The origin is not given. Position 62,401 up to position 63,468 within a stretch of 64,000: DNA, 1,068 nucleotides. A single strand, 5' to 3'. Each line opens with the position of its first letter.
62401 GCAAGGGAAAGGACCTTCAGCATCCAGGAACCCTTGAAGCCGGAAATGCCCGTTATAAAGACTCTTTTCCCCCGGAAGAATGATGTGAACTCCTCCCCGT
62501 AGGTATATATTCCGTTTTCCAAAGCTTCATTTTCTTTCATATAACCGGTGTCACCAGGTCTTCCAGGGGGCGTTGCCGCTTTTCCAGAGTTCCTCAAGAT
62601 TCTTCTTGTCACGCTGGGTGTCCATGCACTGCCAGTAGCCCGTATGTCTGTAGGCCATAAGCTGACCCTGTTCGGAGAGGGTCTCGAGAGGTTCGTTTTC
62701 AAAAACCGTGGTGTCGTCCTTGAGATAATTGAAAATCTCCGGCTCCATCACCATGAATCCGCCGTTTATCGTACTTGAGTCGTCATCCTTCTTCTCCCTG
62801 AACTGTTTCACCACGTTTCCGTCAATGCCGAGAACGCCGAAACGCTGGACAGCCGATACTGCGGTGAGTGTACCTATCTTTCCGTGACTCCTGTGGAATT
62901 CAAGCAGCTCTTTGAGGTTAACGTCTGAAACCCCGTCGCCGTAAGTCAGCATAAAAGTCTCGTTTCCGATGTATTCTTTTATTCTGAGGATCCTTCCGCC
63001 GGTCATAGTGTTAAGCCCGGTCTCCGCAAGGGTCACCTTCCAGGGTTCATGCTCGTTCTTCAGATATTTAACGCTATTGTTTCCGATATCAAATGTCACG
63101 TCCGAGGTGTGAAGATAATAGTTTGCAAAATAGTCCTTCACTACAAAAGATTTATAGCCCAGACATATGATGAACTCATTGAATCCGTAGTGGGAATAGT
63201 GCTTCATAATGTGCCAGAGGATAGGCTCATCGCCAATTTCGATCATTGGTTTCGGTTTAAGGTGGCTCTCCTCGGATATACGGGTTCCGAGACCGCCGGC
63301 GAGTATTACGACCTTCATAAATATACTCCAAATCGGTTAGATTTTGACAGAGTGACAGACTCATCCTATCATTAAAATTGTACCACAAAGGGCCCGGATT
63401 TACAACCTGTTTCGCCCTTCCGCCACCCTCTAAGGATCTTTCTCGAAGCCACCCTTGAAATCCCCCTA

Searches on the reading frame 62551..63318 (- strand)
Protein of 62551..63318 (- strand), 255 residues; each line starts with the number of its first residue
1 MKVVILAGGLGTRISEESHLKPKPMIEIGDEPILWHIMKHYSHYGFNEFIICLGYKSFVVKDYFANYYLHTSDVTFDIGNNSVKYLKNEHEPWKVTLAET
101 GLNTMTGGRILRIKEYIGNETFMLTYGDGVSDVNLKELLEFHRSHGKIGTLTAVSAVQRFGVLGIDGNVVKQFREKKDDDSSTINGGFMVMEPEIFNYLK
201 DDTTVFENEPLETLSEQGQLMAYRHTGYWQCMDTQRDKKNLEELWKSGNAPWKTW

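Call 40: find_encoding_contigs(protein=window:62551-63318:-, flank=10000, max_places=3)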
Protein window:62551-63318:- (255 aa): 7 contigs read that carry it; 3 places shown.
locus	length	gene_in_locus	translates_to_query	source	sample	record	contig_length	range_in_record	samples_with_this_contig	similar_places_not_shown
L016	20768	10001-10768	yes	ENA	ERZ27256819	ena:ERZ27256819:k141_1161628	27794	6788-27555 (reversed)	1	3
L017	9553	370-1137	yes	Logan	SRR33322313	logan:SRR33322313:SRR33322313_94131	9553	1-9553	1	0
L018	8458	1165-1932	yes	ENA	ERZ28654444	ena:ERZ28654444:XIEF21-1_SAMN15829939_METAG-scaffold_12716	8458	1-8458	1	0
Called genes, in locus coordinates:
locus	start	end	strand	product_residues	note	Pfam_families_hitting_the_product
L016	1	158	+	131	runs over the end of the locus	?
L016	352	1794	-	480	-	PF22052:DUF6937, PF22053:DUF6938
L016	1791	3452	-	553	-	PF02065:Melibiase, PF01055:Glyco_hydro_31_2nd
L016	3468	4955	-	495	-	PF07690:MFS_1, PF13347:MFS_2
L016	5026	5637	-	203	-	PF00440:TetR_N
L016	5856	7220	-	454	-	PF00696:AA_kinase, PF13840:ACT_7, PF01842:ACT (weak), PF22468:ACT_9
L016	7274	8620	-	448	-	PF06245:DUF1015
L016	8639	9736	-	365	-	PF01926:MMR_HSR1, PF02421:FeoB_N (weak), PF06071:YchF-GTPase_C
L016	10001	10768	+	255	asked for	PF00483:NTP_transferase, PF12804:NTP_transf_3 (weak)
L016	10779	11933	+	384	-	PF01073:3Beta_HSD, PF01370:Epimerase, PF04321:RmlD_sub_bind (weak), PF07993:NAD_binding_4 (faint), PF16363:GDP_Man_Dehyd, PF02719:Polysacc_synt_2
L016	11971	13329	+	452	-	PF01041:DegT_DnrJ_EryC1, PF01212:Beta_elim_lyase (weak)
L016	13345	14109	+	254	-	PF01113:DapB_N, PF05173:DapB_C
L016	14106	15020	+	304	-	-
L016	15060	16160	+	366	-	PF01145:Band_7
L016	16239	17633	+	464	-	PF02614:UxaC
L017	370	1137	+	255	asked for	PF00483:NTP_transferase, PF12804:NTP_transf_3 (weak)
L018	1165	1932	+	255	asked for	PF00483:NTP_transferase, PF12804:NTP_transf_3 (weak)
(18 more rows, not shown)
